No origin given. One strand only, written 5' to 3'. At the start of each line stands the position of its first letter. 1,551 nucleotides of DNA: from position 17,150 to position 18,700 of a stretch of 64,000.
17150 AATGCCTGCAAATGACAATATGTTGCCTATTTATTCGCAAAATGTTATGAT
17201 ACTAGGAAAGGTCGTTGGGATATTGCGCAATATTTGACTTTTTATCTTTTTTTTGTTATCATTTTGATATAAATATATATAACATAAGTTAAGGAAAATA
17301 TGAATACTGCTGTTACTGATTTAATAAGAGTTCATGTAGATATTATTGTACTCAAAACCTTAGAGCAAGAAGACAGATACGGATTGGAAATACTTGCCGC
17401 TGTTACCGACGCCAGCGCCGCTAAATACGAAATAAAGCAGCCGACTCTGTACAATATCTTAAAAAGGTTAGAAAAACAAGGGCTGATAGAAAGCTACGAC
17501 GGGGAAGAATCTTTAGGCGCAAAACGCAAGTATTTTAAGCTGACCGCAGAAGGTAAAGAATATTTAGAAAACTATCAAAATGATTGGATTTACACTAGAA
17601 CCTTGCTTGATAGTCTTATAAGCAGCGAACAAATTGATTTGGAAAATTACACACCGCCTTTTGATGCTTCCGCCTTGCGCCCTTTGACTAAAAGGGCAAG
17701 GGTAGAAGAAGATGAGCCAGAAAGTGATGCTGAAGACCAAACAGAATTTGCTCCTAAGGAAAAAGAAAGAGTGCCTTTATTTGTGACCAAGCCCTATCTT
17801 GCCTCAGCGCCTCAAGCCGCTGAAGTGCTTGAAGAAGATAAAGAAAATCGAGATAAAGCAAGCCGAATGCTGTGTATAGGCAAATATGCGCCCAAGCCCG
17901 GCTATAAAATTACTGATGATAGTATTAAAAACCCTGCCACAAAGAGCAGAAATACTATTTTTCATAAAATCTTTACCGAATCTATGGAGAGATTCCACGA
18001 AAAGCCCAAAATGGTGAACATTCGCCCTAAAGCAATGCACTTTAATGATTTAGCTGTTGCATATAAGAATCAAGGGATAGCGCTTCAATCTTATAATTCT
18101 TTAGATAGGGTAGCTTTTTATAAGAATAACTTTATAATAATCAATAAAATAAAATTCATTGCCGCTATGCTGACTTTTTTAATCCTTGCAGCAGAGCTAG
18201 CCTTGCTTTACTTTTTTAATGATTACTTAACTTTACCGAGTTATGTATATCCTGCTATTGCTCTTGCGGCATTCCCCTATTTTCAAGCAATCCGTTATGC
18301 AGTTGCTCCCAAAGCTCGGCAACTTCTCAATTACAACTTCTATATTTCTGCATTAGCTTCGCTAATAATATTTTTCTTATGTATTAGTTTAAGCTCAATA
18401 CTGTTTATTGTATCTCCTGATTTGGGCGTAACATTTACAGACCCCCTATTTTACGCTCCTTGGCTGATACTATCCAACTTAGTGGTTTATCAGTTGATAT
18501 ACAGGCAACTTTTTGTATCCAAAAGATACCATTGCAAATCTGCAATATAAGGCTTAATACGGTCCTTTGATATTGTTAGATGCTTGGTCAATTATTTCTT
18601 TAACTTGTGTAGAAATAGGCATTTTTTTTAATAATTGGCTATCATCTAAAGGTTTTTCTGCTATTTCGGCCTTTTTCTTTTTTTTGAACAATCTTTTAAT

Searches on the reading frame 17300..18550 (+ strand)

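Call 11: search_protein_families(library=pfam, proteins=[window:17300-18550:+])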
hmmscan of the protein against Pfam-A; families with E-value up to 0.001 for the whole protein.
window:17300-18550:+ (416 aa): 1 family
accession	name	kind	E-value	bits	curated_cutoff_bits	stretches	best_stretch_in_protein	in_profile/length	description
PF03551.20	PadR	-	3.3e-18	65.9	27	1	17-90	1-74/75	Transcriptional regulator PadR-like family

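Call 14: search_protein_families(library=ncbifam, proteins=[window:17300-18550:+])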
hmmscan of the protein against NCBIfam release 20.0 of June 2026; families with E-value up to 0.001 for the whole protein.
window:17300-18550:+ (416 aa): 5 families
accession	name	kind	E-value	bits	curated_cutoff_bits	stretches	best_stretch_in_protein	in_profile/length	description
TIGR03433.1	padR_acidobact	paralog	8.8e-17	61.1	101.8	1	13-104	5-96/101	PadR family transcriptional regulator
NF006931.0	PRK09416.1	equivalog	5.4e-08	33.1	112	1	16-107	47-133/135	PadR family transcriptional regulator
NF053635.1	TransRegRv3488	equivalog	9.9e-05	22.5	140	1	7-92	3-84/98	Rv3488 family transcriptional regulator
TIGR02719.1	repress_PhaQ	equivalog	0.00036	20.8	139.35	1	44-107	54-117/138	poly-beta-hydroxybutyrate-responsive repressor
TIGR02337.1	HpaR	equivalog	0.00075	19.3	121.2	0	40-96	49-103/130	homoprotocatechuate degradation operon regulator HpaR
